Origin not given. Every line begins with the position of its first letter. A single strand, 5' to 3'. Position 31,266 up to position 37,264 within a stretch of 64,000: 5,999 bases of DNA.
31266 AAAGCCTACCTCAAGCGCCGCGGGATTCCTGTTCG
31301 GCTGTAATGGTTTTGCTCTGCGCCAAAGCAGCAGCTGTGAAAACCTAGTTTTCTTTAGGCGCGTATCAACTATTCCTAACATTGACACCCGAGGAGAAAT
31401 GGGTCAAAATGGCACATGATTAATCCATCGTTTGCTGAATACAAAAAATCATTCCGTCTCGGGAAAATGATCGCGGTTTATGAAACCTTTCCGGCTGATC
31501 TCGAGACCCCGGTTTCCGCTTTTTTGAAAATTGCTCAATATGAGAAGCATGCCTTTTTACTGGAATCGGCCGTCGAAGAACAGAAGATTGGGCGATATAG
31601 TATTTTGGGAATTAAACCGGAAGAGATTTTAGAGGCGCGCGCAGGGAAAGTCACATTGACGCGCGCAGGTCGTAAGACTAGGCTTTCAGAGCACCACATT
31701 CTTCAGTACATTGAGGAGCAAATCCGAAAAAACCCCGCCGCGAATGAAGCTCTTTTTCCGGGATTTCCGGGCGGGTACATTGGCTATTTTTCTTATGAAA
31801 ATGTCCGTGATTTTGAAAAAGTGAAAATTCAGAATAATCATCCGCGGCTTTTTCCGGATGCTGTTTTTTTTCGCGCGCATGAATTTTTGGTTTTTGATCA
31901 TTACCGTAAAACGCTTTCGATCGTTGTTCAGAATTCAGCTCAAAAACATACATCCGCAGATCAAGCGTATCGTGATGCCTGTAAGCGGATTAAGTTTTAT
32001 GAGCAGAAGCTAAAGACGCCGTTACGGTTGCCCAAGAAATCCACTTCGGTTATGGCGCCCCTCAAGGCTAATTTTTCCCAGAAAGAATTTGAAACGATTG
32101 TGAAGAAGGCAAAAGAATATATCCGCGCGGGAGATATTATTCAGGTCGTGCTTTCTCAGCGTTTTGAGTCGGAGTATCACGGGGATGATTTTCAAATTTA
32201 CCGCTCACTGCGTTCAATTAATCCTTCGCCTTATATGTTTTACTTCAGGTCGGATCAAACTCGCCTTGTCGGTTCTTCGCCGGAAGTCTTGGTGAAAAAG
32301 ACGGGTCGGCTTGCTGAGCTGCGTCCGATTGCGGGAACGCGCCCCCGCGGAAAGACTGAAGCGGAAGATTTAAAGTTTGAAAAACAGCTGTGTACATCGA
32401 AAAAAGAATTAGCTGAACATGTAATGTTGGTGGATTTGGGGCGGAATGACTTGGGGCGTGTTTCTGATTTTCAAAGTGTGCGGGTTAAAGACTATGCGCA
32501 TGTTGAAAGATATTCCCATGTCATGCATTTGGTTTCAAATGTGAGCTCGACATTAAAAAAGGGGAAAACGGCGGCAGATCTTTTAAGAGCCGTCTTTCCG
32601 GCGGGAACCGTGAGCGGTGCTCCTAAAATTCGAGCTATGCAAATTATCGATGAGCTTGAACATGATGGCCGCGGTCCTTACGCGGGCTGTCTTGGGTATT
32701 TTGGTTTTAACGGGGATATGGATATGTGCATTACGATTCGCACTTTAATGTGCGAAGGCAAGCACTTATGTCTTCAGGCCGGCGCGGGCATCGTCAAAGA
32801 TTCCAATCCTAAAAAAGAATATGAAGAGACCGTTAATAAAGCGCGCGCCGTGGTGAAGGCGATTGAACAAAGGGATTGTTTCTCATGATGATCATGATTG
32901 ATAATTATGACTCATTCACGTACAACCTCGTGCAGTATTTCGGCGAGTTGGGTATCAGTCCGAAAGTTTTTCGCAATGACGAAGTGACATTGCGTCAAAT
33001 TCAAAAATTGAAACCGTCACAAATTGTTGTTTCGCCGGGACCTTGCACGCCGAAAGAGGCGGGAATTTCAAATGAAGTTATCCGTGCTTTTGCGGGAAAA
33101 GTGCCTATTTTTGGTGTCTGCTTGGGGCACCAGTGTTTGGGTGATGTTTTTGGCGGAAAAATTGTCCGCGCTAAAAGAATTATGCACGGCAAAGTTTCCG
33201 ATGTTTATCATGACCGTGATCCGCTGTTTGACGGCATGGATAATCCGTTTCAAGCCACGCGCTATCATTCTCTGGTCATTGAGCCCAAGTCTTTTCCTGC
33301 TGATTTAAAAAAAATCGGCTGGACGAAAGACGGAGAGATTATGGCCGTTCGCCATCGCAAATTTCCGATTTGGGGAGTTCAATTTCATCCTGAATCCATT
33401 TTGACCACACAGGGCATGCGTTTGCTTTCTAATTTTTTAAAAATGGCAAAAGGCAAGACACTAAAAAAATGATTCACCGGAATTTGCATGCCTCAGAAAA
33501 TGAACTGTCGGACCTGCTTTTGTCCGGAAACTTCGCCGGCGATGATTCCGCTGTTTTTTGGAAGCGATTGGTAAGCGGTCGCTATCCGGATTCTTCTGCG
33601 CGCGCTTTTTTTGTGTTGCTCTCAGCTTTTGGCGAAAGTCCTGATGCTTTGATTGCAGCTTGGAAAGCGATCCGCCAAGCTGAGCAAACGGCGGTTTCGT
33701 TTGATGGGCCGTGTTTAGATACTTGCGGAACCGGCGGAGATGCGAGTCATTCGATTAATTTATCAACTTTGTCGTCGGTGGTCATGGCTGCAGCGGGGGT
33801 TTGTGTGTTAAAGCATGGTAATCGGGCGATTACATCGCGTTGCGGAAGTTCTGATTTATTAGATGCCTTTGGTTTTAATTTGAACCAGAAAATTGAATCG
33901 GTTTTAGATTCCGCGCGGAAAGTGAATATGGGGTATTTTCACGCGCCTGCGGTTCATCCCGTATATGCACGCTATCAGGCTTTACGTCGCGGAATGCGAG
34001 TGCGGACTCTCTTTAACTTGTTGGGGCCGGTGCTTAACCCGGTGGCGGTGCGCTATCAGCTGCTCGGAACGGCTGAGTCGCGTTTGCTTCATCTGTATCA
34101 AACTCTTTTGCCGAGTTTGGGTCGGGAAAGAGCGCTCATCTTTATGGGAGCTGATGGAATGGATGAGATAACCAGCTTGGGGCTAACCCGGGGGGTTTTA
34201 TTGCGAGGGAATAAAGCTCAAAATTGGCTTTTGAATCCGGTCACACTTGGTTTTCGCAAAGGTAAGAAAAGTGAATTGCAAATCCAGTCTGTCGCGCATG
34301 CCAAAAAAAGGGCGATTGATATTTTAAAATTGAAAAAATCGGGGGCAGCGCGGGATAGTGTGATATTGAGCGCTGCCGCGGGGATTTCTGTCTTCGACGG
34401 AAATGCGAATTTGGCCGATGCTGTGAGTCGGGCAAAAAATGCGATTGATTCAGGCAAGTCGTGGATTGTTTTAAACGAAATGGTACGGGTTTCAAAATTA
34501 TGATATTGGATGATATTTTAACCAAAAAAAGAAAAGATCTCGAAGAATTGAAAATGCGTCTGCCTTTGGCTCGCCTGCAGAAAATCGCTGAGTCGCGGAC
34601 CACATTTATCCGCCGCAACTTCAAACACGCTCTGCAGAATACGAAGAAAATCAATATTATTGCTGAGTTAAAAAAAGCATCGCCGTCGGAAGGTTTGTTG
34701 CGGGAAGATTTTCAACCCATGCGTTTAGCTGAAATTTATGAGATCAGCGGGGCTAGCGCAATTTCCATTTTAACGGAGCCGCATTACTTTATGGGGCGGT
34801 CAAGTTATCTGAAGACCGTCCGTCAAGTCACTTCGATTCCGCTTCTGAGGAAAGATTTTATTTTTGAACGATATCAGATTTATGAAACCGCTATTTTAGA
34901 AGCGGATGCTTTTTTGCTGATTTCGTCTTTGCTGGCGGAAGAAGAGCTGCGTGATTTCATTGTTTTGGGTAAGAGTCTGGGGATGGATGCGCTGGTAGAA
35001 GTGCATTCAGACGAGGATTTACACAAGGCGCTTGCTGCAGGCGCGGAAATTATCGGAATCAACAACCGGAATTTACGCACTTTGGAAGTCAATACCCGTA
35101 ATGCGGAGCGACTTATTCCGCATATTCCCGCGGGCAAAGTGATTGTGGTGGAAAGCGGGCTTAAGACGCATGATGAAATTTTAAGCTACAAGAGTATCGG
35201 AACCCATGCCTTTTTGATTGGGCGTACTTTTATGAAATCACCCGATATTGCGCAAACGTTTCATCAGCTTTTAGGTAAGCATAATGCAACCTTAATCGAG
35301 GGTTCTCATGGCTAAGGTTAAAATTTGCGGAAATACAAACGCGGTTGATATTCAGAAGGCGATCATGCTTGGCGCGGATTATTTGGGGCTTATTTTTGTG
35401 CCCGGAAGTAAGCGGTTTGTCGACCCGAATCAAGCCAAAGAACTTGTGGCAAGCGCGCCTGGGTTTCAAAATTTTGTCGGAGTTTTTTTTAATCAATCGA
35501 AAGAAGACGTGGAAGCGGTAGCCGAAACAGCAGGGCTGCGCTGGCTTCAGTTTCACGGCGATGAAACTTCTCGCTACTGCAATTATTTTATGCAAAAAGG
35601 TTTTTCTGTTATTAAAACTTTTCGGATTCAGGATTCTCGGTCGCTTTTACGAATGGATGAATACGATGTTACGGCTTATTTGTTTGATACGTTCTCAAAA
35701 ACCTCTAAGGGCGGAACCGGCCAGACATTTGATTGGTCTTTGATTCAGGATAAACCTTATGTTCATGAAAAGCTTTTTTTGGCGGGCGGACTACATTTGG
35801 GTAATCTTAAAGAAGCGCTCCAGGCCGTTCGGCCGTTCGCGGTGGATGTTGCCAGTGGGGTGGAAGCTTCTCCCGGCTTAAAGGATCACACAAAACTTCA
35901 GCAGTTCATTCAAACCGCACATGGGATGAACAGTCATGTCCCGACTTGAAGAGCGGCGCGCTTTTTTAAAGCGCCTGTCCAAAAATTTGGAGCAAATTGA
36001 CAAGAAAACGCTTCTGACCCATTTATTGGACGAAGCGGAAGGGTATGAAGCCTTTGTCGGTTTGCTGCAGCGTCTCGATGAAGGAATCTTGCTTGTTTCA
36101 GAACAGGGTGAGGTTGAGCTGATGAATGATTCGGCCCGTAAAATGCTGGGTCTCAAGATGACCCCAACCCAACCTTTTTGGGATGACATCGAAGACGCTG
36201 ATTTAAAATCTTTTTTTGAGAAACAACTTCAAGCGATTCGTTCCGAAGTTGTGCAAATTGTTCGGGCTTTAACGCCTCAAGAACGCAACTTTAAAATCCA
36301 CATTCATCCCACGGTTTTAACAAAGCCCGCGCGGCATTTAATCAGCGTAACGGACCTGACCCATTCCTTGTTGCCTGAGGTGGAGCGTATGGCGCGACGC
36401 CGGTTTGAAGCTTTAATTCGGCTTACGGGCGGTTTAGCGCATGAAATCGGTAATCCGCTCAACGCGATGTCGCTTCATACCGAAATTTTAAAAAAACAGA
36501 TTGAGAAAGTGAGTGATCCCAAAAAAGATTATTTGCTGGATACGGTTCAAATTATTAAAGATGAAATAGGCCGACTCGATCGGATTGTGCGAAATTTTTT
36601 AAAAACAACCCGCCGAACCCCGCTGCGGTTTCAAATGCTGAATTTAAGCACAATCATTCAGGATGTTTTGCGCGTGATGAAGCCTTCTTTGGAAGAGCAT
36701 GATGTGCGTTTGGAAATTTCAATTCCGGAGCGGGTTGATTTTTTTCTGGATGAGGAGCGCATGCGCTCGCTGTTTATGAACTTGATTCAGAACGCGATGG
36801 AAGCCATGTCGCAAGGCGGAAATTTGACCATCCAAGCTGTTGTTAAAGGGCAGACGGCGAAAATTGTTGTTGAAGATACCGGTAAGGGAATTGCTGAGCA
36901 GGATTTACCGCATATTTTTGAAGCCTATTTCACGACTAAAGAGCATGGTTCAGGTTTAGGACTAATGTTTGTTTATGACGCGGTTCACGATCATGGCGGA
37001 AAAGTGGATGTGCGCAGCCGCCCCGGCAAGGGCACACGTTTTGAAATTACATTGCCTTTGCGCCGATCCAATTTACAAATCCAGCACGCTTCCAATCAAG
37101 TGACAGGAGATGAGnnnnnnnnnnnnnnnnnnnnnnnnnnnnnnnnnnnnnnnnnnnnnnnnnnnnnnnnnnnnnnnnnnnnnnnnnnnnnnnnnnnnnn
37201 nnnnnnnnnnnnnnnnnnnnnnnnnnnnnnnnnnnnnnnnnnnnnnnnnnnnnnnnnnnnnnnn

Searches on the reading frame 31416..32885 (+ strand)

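Call 43: search_protein_families(library=pfam, proteins=[window:31416-32885:+], max_evalue=0.00001)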
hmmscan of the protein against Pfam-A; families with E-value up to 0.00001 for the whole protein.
window:31416-32885:+ (490 aa): 2 families
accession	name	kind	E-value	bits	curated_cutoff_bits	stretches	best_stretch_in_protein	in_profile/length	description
PF00425.24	Chorismate_bind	-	1.3e-93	313.7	27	1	222-475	2-257/257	chorismate binding enzyme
PF04715.19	Anth_synt_I_N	-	1.2e-30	107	23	1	28-168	1-139/140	Anthranilate synthase component I, N terminal region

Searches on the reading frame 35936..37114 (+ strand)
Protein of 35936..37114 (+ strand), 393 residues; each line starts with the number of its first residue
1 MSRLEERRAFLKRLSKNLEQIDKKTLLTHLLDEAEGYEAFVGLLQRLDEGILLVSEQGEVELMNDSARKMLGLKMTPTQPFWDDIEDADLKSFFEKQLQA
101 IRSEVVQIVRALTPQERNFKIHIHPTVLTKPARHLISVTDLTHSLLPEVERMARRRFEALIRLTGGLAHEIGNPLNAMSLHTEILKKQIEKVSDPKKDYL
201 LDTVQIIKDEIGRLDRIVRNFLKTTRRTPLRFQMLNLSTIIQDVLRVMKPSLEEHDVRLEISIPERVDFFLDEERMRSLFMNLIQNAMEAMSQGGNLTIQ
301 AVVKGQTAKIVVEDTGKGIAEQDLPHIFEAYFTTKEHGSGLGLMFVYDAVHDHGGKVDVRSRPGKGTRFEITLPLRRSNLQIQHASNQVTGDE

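Call 19: search_protein_families(library=pfam, proteins=[window:35936-37114:+], max_evalue=0.001)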
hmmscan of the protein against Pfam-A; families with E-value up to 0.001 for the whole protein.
window:35936-37114:+ (393 aa): 6 families
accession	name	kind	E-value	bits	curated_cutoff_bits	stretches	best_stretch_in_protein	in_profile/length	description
PF02518.31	HATPase_c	-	3e-27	95.7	26.4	1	272-376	2-110/111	Histidine kinase-, DNA gyrase B-, and HSP90-like ATPase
PF00512.31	HisKA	-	1.3e-09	38.4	26.9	1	162-226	4-62/66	His Kinase A (phospho-acceptor) domain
PF13589.12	HATPase_c_3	-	2.2e-05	24.9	25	1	281-337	8-63/137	Histidine kinase-, DNA gyrase B-, and HSP90-like ATPase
PF00989.32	PAS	-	0.00017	22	22.6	1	40-132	3-100/113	PAS fold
PF10090.15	HPTransfase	-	0.00027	21.1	22.9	0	279-320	35-76/123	Histidine phosphotransferase C-terminal domain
PF13426.13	PAS_9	-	0.00034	21.3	27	1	49-128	2-84/103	PAS domain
